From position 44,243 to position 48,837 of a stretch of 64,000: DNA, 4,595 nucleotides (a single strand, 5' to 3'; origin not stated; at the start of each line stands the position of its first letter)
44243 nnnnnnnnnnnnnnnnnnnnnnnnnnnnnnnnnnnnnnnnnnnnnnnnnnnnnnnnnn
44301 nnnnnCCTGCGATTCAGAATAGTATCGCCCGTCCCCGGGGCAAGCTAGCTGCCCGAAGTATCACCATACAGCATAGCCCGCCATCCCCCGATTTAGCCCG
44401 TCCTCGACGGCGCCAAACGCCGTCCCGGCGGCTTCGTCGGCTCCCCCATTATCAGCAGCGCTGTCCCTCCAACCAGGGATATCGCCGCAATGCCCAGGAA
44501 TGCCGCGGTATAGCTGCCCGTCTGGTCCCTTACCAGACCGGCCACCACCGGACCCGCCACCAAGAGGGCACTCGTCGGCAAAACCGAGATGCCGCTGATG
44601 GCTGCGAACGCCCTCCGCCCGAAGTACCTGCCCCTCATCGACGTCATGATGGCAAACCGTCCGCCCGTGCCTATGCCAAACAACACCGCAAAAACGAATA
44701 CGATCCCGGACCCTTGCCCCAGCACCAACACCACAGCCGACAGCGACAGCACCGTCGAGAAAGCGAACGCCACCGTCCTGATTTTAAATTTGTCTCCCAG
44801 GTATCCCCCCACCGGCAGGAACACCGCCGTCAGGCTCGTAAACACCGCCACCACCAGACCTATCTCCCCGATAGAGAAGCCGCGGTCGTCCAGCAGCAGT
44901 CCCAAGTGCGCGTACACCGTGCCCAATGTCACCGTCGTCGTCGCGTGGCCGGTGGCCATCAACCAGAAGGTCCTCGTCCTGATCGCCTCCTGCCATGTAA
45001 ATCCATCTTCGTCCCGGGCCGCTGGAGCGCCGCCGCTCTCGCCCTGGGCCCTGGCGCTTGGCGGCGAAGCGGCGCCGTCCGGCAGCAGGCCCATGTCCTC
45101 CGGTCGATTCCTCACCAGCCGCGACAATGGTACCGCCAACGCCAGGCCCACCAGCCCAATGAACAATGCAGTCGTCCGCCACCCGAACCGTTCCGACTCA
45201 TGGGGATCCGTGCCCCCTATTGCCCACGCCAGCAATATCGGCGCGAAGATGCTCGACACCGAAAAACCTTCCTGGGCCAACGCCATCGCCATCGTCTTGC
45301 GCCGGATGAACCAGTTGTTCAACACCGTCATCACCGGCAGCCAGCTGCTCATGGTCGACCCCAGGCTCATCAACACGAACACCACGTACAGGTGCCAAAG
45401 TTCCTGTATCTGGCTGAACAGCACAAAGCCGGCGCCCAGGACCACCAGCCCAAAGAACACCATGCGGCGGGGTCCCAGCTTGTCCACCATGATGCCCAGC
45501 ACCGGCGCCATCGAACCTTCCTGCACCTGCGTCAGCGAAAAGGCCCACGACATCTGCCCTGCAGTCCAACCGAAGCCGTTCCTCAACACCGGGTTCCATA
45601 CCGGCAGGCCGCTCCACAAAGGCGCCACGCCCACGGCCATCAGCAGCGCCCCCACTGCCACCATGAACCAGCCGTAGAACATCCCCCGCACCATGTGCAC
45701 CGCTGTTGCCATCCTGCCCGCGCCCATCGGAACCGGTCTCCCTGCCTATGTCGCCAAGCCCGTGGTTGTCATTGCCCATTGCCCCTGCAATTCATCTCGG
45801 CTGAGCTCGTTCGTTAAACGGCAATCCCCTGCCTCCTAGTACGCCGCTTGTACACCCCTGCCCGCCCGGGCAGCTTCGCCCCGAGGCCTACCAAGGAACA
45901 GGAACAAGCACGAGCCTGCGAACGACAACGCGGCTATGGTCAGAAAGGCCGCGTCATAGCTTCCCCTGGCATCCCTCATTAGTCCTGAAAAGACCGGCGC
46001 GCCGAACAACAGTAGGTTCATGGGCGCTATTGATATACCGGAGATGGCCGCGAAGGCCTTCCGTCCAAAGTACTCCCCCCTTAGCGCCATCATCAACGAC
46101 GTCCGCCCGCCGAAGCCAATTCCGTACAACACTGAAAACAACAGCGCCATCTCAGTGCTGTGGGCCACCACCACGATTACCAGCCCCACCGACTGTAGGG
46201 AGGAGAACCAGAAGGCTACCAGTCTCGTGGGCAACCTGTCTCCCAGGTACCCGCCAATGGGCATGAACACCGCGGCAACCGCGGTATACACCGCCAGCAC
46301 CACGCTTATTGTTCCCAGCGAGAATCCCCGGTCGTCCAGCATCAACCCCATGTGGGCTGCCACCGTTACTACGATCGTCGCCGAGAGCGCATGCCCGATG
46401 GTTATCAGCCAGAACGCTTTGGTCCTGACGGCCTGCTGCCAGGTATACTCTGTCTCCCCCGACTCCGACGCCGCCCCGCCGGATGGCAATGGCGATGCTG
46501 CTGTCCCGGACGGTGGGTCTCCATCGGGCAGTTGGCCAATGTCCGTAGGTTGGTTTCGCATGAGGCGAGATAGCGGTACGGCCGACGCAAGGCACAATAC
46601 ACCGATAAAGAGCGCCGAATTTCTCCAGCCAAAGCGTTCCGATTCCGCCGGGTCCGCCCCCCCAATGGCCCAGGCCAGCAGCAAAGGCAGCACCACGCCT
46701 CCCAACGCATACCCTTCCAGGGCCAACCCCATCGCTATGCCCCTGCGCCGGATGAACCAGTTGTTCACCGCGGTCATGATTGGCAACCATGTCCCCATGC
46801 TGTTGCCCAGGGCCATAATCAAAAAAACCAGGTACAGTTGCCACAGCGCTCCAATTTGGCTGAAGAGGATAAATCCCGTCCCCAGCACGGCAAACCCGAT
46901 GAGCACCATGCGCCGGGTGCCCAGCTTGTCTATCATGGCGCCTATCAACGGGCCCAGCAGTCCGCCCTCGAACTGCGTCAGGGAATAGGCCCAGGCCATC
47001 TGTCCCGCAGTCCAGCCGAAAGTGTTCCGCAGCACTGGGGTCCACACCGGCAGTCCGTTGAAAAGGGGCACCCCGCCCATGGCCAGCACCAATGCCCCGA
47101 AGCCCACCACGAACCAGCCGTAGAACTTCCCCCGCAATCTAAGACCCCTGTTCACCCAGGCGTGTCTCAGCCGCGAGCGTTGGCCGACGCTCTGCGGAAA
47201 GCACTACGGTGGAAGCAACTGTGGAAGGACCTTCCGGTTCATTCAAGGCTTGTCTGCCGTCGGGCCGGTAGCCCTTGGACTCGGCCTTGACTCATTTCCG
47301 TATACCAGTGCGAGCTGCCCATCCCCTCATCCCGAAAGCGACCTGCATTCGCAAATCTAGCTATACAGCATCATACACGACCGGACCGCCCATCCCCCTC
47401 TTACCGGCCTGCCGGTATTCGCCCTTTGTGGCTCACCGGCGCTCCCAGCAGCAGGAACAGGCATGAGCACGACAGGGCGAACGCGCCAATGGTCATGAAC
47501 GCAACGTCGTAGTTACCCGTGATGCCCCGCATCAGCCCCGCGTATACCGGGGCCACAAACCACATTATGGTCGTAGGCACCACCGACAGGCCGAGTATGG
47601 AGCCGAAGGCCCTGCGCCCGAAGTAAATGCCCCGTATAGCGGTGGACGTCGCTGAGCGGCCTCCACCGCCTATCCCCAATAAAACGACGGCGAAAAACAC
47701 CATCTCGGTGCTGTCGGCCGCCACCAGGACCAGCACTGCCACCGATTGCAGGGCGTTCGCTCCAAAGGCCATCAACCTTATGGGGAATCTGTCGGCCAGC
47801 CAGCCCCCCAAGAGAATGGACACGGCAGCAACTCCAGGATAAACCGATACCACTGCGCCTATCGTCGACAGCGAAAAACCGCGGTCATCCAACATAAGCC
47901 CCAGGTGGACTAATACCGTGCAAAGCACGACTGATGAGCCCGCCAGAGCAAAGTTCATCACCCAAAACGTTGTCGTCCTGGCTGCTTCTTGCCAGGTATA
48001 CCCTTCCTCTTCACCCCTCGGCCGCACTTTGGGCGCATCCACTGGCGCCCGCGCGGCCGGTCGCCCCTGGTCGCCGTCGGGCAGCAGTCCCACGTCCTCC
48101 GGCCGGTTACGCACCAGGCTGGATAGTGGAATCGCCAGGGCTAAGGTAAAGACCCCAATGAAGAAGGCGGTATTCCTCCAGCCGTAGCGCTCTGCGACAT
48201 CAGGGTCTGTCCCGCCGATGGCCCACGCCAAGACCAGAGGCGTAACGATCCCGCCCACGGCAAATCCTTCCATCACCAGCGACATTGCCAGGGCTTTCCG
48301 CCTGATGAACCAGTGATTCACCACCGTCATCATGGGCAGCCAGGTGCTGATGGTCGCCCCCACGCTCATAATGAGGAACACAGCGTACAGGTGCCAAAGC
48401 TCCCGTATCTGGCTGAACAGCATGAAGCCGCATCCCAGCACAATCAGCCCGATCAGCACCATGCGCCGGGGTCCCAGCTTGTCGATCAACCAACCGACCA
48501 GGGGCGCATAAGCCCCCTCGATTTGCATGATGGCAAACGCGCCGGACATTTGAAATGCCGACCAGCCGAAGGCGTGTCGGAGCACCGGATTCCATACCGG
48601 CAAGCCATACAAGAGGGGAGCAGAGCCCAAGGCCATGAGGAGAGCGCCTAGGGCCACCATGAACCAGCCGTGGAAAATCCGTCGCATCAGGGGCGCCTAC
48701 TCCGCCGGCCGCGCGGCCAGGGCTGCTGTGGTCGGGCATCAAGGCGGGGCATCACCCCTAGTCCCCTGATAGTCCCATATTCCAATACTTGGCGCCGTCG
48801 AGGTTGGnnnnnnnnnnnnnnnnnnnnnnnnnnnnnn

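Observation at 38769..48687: Seven consecutive, same-strand, diverged MFS transporter paralogs (9.9-kb tandem array)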

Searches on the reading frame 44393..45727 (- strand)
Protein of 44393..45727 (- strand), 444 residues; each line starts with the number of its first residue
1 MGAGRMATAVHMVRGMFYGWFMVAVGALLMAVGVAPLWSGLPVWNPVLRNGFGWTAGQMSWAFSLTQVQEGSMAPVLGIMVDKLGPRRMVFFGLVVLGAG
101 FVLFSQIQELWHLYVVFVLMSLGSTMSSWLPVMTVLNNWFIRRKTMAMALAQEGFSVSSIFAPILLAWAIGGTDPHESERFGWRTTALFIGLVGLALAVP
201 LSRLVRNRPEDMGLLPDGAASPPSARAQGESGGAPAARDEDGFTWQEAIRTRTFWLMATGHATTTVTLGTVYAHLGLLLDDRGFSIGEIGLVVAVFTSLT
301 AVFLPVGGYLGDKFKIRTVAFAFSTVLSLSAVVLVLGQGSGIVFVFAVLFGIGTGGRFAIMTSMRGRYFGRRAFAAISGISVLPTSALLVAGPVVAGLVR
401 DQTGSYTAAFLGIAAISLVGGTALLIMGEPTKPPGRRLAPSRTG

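Call 3: search_protein_families(library=pfam, proteins=[window:44393-45727:-])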
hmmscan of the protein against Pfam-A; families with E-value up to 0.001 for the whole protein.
window:44393-45727:- (444 aa): 3 families
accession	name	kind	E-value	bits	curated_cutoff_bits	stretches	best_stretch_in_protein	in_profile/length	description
PF07690.21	MFS_1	-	2.4e-37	129.1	33.4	2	35-285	9-235/347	Major Facilitator Superfamily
PF13347.12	MFS_2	-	1e-05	24.7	27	1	157-367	150-341/427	MFS/sugar transport protein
PF12832.13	MFS_1_like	-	9.1e-05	22.1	25.2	1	268-351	15-102/373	MFS_1 like family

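Call 5: search_protein_families(library=ncbifam, proteins=[window:44393-45727:-], max_evalue=0.001)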
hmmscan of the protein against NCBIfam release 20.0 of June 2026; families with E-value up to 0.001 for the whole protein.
window:44393-45727:- (444 aa): 16 families
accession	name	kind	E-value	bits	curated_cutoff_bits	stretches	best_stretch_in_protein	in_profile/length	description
NF049980.1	SfMCT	equivalog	1.3e-36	126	320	1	22-415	4-377/378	L-lactate MFS transporter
NF038246.1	bile_salt_MFS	equivalog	2.3e-31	109.1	400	1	18-427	2-403/408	conjugated bile salt MFS transporter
TIGR00890.1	2A0111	subfamily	1.3e-21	77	374.85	1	20-425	2-372/377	oxalate/formate antiport family MFS transporter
TIGR00893.1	2A0114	subfamily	1.4e-19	70.3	395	1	47-426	19-397/399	D-galactonate transporter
TIGR04259.1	oxa_formateAnti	equivalog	2.3e-18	66.2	335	1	20-424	2-388/405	oxalate/formate MFS antiporter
TIGR00892.1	2A0113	subfamily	6.1e-16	58.2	586.1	1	19-425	15-418/455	monocarboxylate transporter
TIGR00881.1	2A0104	subfamily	1e-14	54.4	407.75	1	45-266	18-230/379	phosphoglycerate transporter protein PgtP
TIGR00886.1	2A0108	subfamily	1.4e-11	44.1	311.7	1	41-380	20-359/368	NarK family nitrate/nitrite MFS transporter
NF002962.0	PRK03633.1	equivalog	7.6e-06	25.2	361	1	244-427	192-371/382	MFS transporter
NF033733.1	MFS_ArsK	equivalog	7.9e-06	24.9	400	1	29-419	11-376/388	arsenite efflux MFS transporter ArsK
TIGR00896.1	CynX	subfamily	4e-05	22.9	406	1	25-407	3-353/355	CynX/NimT family MFS transporter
TIGR00880.1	2_A_01_02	superfamily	0.00012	22.2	131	1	73-204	14-137/141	multidrug resistance protein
TIGR00711.1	efflux_EmrB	subfamily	0.00017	20.5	230.2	1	26-138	260-376/485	DHA2 family efflux MFS transporter permease subunit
TIGR00895.1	2A0115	subfamily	0.00019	20.5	418.55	0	74-375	69-373/398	aromatic acid/H+ symport family MFS transporter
NF007799.0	PRK10504.1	subfamily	0.00025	20.1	426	0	253-427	11-184/471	multidrug transporter subunit MdtD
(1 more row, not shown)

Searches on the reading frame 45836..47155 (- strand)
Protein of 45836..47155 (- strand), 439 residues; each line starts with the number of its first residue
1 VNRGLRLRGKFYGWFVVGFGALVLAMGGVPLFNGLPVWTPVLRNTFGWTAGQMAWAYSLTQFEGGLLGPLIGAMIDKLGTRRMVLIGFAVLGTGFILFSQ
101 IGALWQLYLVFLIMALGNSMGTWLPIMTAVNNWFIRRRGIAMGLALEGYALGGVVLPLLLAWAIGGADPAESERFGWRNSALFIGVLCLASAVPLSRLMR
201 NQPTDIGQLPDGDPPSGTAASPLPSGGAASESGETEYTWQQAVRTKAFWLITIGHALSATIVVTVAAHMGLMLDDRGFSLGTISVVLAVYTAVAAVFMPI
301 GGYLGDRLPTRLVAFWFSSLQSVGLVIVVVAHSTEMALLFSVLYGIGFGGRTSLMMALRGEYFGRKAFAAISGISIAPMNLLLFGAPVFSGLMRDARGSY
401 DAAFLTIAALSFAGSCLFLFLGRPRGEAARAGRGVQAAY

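Call 3: search_protein_families(library=pfam, proteins=[window:45836-47155:-])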
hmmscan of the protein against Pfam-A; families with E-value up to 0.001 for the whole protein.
window:45836-47155:- (439 aa): 2 families
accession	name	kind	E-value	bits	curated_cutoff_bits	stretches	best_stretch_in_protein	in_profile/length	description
PF07690.21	MFS_1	-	7.8e-36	124.1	33.4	2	35-279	16-235/347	Major Facilitator Superfamily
PF13347.12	MFS_2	-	0.00013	21.1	27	1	151-361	144-341/427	MFS/sugar transport protein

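Call 5: search_protein_families(library=ncbifam, proteins=[window:45836-47155:-], max_evalue=0.001)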
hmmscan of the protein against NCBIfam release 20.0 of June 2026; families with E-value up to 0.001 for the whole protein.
window:45836-47155:- (439 aa): 18 families
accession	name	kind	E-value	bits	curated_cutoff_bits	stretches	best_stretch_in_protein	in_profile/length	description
NF049980.1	SfMCT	equivalog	2.2e-37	128.6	320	1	36-410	22-378/378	L-lactate MFS transporter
NF038246.1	bile_salt_MFS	equivalog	1.5e-25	89.9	400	1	35-407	25-389/408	conjugated bile salt MFS transporter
TIGR00890.1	2A0111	subfamily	2e-19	69.8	374.85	1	37-412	24-372/377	oxalate/formate antiport family MFS transporter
TIGR04259.1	oxa_formateAnti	equivalog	2.6e-18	66.1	335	2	14-159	2-145/405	oxalate/formate MFS antiporter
TIGR00892.1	2A0113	subfamily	4.1e-17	62.1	586.1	1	12-422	16-420/455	monocarboxylate transporter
TIGR00893.1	2A0114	subfamily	9.9e-15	54.4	395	1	42-420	20-397/399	D-galactonate transporter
TIGR00881.1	2A0104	subfamily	7.3e-12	45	407.75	1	39-374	18-350/379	phosphoglycerate transporter protein PgtP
NF033733.1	MFS_ArsK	equivalog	9.9e-09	34.5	400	1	31-414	19-377/388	arsenite efflux MFS transporter ArsK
TIGR00895.1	2A0115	subfamily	1.5e-07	30.7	418.55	1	12-192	14-185/398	aromatic acid/H+ symport family MFS transporter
TIGR00711.1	efflux_EmrB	subfamily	4.8e-07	28.9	230.2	1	19-130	259-373/485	DHA2 family efflux MFS transporter permease subunit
NF003024.0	PRK03893.1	subfamily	6.6e-06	25.2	604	1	59-197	67-193/497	sialate:H+ symport family MFS transporter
TIGR00880.1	2_A_01_02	superfamily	7.5e-06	26.1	131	1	66-199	13-138/141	multidrug resistance protein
TIGR00891.1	2A0112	subfamily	9.7e-05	21.6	552.9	0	42-155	38-151/405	sialate:H+ symport family MFS transporter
NF053757.1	BclibactTpBcbE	equivalog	0.00017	20.6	600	1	282-365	38-126/394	bacillibactin exporter BcbE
NF008586.0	PRK11551.1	equivalog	0.00025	20.2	410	1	35-377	34-351/406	3-(3-hydroxy-phenyl)propionate transporter MhpT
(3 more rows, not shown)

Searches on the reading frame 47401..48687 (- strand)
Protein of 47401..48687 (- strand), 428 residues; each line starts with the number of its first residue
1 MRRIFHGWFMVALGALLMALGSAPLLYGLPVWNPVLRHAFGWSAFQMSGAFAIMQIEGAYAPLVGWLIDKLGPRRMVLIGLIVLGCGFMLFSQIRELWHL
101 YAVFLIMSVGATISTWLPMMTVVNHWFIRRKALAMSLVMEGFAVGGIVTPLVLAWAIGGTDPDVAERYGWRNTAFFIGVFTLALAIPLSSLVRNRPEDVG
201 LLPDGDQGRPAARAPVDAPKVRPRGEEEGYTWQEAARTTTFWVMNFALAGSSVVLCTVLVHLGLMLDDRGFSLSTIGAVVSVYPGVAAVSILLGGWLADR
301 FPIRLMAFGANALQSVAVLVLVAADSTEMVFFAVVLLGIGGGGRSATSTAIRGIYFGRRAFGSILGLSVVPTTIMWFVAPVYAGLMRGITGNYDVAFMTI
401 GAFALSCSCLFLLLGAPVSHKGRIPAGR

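Call 3: search_protein_families(library=pfam, proteins=[window:47401-48687:-])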
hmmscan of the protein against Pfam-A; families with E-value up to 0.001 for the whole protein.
window:47401-48687:- (428 aa): 2 families
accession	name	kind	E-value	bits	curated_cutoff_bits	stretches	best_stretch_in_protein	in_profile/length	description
PF07690.21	MFS_1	-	1.8e-32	113.1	33.4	2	29-272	15-235/347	Major Facilitator Superfamily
PF12832.13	MFS_1_like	-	5.5e-05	22.8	25.2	1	259-336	19-83/373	MFS_1 like family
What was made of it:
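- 47401..48687 (-): MFS copy 1 (428 aa), first in the direction of transcription. Pfam MFS_1 E 1.8e-32 (call 3).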

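Call 5: search_protein_families(library=ncbifam, proteins=[window:47401-48687:-], max_evalue=0.001)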
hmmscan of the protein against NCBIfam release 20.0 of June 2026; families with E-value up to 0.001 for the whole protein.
window:47401-48687:- (428 aa): 21 families
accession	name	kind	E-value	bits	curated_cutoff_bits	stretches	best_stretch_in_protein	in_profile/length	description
NF049980.1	SfMCT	equivalog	1.3e-37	129.4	320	1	10-402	3-377/378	L-lactate MFS transporter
NF038246.1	bile_salt_MFS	equivalog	1.4e-26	93.4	400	1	7-404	3-393/408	conjugated bile salt MFS transporter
TIGR00890.1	2A0111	subfamily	3.1e-23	82.4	374.85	1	8-406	2-373/377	oxalate/formate antiport family MFS transporter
TIGR04259.1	oxa_formateAnti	equivalog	2.1e-18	66.4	335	1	8-247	2-215/405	oxalate/formate MFS antiporter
TIGR00893.1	2A0114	subfamily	8.9e-16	57.8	395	1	35-410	19-394/399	D-galactonate transporter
TIGR00881.1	2A0104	subfamily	1.8e-14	53.6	407.75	1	63-300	49-278/379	phosphoglycerate transporter protein PgtP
NF033733.1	MFS_ArsK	equivalog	7.3e-09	34.9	400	1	11-391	6-363/388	arsenite efflux MFS transporter ArsK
TIGR00892.1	2A0113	subfamily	9.1e-09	34.5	586.1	1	42-419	51-424/455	monocarboxylate transporter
NF008586.0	PRK11551.1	equivalog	1.5e-07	30.8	410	1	31-389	36-370/406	3-(3-hydroxy-phenyl)propionate transporter MhpT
TIGR00895.1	2A0115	subfamily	1.5e-07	30.7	418.55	1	63-191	71-191/398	aromatic acid/H+ symport family MFS transporter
TIGR00711.1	efflux_EmrB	subfamily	1.7e-06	27.1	230.2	1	36-146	282-397/485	DHA2 family efflux MFS transporter permease subunit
TIGR00900.1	2A0121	subfamily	4.6e-06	26.2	319.6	1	251-412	11-176/364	H+ Antiporter protein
NF012194.0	tet_MFS_J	exception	2.3e-05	23.5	870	1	51-152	50-148/398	tetracycline efflux MFS transporter Tet(J)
NF052222.1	UridTportUriT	equivalog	3.6e-05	22.9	600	1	248-322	110-182/463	uridine transporter UriT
NF003024.0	PRK03893.1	subfamily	4e-05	22.6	604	1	63-188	75-191/497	sialate:H+ symport family MFS transporter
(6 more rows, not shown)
